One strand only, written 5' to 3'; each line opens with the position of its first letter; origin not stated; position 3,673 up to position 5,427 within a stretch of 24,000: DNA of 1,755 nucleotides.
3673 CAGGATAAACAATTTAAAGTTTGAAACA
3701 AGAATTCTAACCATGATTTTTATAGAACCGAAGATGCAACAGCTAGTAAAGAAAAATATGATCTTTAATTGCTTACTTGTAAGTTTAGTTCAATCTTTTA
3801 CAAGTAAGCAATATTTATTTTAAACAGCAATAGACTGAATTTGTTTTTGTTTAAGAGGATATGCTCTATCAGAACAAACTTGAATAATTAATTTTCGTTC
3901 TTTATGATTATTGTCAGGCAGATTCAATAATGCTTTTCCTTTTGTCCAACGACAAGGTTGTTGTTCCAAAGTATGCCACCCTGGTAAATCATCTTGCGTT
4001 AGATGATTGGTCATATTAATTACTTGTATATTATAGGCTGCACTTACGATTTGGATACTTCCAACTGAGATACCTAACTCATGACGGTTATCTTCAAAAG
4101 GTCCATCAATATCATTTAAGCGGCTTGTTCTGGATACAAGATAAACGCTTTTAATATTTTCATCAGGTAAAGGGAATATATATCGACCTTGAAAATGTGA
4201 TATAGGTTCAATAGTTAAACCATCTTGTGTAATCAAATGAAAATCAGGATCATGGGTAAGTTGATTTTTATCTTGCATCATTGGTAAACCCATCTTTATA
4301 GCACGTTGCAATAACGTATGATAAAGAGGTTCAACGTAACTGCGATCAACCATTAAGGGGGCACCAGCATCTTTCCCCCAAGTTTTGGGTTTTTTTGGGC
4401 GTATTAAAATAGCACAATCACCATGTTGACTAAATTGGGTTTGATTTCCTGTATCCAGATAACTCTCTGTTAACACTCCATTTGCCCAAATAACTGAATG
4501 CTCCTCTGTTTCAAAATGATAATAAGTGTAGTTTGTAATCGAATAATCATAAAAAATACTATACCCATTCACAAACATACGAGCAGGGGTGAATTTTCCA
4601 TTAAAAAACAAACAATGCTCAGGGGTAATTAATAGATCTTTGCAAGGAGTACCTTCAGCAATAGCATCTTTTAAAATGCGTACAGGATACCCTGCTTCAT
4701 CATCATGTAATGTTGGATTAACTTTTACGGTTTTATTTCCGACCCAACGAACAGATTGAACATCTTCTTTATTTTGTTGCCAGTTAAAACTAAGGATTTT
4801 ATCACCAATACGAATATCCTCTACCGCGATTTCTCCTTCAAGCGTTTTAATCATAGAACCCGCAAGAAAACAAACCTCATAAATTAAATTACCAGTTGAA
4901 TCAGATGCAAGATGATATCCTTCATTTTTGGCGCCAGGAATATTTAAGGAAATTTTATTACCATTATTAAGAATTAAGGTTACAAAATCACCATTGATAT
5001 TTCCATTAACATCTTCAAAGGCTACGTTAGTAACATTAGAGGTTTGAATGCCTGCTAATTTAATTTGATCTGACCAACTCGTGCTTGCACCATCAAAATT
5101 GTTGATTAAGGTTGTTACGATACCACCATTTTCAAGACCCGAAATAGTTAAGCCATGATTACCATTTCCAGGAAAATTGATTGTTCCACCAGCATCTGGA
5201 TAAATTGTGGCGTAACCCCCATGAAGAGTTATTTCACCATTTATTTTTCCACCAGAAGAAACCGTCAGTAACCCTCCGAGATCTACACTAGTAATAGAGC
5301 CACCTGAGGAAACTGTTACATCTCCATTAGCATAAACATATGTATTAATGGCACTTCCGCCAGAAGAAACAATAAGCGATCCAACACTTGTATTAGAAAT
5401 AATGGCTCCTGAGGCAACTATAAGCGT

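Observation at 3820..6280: Orphan beta-helix-repeat / Hint-domain fusion protein with no visible export or partner genes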

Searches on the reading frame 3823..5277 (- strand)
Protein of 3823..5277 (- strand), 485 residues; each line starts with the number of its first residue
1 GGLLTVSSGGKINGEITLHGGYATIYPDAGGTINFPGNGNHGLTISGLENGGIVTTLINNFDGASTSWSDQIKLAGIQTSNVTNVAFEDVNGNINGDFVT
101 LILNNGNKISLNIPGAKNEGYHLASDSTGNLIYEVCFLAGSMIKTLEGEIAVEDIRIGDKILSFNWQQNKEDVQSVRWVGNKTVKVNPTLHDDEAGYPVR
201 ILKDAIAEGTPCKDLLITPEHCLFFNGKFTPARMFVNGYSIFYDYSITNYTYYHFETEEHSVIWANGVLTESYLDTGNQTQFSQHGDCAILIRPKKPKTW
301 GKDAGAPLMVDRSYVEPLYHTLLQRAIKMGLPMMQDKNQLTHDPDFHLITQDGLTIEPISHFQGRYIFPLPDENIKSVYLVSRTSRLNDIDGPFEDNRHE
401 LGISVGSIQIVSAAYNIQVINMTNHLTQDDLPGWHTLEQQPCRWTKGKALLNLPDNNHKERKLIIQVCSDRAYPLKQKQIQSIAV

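Call 33: predict_structure(alignment_id=A1)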
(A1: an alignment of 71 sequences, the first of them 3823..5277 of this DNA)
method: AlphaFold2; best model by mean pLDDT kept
length: 485 residues; sequences in the alignment: 71
mean_pLDDT: 88.1   pTM: 0.70
mean pLDDT of the five models: 88.1, 87.4, 87.3, 86.5, 85.5
residues with pLDDT >= 90: 326; 70-90: 109; 50-70: 25; < 50: 25
segments of 3 or more residues with pLDDT < 50: 121-133, 287-292, 480-485
pLDDT, mean of each block of 10 residues (from residue 1): 82 90 92 84 89 94 66 82 87 92 92 80 36 72 97 94 97 94 89 93 98 97 98 98 96 93 98 87 62 70 95 98 98 93 96 95 95 89 94 93 96 85 92 89 95 83 92 75 40
secondary structure, 60 per line:
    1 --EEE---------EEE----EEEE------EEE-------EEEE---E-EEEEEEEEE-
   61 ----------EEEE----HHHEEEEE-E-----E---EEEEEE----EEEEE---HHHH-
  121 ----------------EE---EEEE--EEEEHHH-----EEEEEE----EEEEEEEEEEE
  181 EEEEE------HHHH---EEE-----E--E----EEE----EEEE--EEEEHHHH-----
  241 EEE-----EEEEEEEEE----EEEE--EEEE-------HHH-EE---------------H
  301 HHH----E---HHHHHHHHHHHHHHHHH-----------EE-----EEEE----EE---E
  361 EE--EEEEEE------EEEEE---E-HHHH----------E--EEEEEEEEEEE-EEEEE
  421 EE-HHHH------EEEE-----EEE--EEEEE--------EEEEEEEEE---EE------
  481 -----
elements in order: E3-5 E15-17 E22-25 E32-34 E42-45 E51-59 E71-74 E82-86 E98-103 E108-112 H116-119 E142-145 E148-151 E160-165 E170-185 H192-195 E199-201 E215-217 E222-225 E228-231 H232-235 E241-243 E249-257 E262-265 E268-271 H300-303 H312-328 E347-350 E360-362 E365-370 E377-381 H387-390 E404-414 E416-422 H424-427 E434-437 E443-445 E448-452 E461-469

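Call 37: fold_search(model_id=the predicted structure, library=pdb)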
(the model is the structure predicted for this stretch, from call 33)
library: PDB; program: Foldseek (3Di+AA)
matches with E <= 10: 864; with E <= 0.001: 12
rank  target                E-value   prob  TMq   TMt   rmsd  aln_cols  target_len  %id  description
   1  6tmm_BBB              3.0e-06  1.00  0.22  0.66   3.0       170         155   12  BIL2 domain from T.thermophila BUBL1 locus (C1A-N143A) (released 2020-12-16)
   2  6y75_A                3.0e-06  1.00  0.22  0.66   3.3       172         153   12  BIL2 domain from T.thermophila BUBL1 locus (C1A-N143A) (released 2021-02-03)
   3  2lwy_MODEL_1_A        4.5e-06  1.00  0.22  0.71   4.1       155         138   17  Solution Structure of Bacterial Intein-Like domain from Clostridium thermocellum (released 2013-05-08)
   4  6y75_B                4.5e-06  1.00  0.23  0.67   3.3       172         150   12  BIL2 domain from T.thermophila BUBL1 locus (C1A-N143A) (released 2021-02-03)
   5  6tmm_AAA              7.4e-06  1.00  0.22  0.64   4.8       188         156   12  BIL2 domain from T.thermophila BUBL1 locus (C1A-N143A) (released 2020-12-16)
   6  1mi8                  5.2e-05  1.00  0.20  0.64   5.6       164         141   13  2.0 Angstrom crystal structure of a DnaB intein from Synechocystis sp. PCC 6803 (released 2003-08-19)
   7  6frh_B                5.5e-05  1.00  0.21  0.63   5.2       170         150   11  Crystal structure of Ssp DnaB Mini-Intein variant M86 (released 2019-01-30)
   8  6frh_A                1.3e-04  1.00  0.21  0.58   5.5       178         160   12  Crystal structure of Ssp DnaB Mini-Intein variant M86 (released 2019-01-30)
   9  6frg                  2.4e-04  1.00  0.20  0.58   5.5       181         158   12  Crystal structure of G-1F mutant of Ssp DnaB Mini-Intein variant M86 (released 2019-01-30)
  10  6zgq_B                3.6e-04  1.00  0.20  0.59   6.5       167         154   12  AceL NrdHF class 3 split intein GSH linked splice inactive variant - C124A, N146A (released 2020-09-16)
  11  8r2c                  5.1e-04  1.00  0.18  0.48   5.6       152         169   16  Crystal structure of the Vint domain from Tetrahymena thermophila (released 2024-02-28)
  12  6zgq_A                5.7e-04  1.00  0.20  0.59   6.6       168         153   12  AceL NrdHF class 3 split intein GSH linked splice inactive variant - C124A, N146A (released 2020-09-16)
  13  4o1r                  1.1e-03  1.00  0.21  0.66   3.3       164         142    7  Crystal structure of NpuDnaB intein (released 2014-03-19)
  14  6fre                  1.3e-03  1.00  0.21  0.63   3.7       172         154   10  Crystal structure of G-1F/H73A mutant of Ssp DnaB Mini-Intein variant M86 (released 2019-01-30)
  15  6riy_A                1.3e-03  1.00  0.19  0.62   6.6       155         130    9  Crystal structure of MchDnaB-1 intein (N145AA) (released 2020-05-13)
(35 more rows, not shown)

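Call 57: search_solved_structures(query=A1, max_evalue=0.1, show_alignments=0)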
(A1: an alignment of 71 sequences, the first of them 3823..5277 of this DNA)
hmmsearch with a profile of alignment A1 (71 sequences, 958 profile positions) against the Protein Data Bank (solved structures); distinct sequences matched with E-value up to 0.1: 9.
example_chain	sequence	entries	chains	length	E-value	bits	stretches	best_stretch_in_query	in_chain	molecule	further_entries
7ko9_A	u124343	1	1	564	4.7e-55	190.2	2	218-590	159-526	AidA-I family adhesin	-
4q1q_A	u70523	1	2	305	1.3e-45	159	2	351-482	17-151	Adhesin/invasin TibA autotransporter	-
7koh_A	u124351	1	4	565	4.1e-44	154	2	140-498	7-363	Antigen 43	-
4kh3_A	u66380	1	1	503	3.4e-41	144.3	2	145-484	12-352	Antigen 43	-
7kob_A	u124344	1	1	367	2.7e-36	128.1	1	142-488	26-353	Antigen 43b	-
2lwy_A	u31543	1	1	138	1.6e-06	29.5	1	599-629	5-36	BACTERIAL INTEIN-LIKE DOMAIN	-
4p99_A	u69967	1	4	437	0.00022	22.5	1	66-450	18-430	MpAFP_RII tetra-tandemer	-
4wa0_A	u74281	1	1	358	0.00075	20.7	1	295-506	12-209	possible adhesin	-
9cop_A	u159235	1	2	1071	0.0044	18.2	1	583-627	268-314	V-type proton ATPase catalytic subunit A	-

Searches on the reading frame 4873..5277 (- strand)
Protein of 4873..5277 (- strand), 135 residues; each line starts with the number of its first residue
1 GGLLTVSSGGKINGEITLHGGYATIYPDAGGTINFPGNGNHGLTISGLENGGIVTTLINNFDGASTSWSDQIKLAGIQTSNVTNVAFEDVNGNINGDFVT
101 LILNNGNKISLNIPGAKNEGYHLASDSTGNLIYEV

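Call 64: search_protein_families(library=pfam, max_evalue=10, proteins=[window:4873-5277:-])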
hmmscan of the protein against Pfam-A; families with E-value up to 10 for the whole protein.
window:4873-5277:- (135 aa): 1 family
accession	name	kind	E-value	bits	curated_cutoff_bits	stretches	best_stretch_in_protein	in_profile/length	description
PF03827.18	Orexin_rec2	-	0.16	12.4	25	1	54-84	21-49/57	Orexin receptor type 2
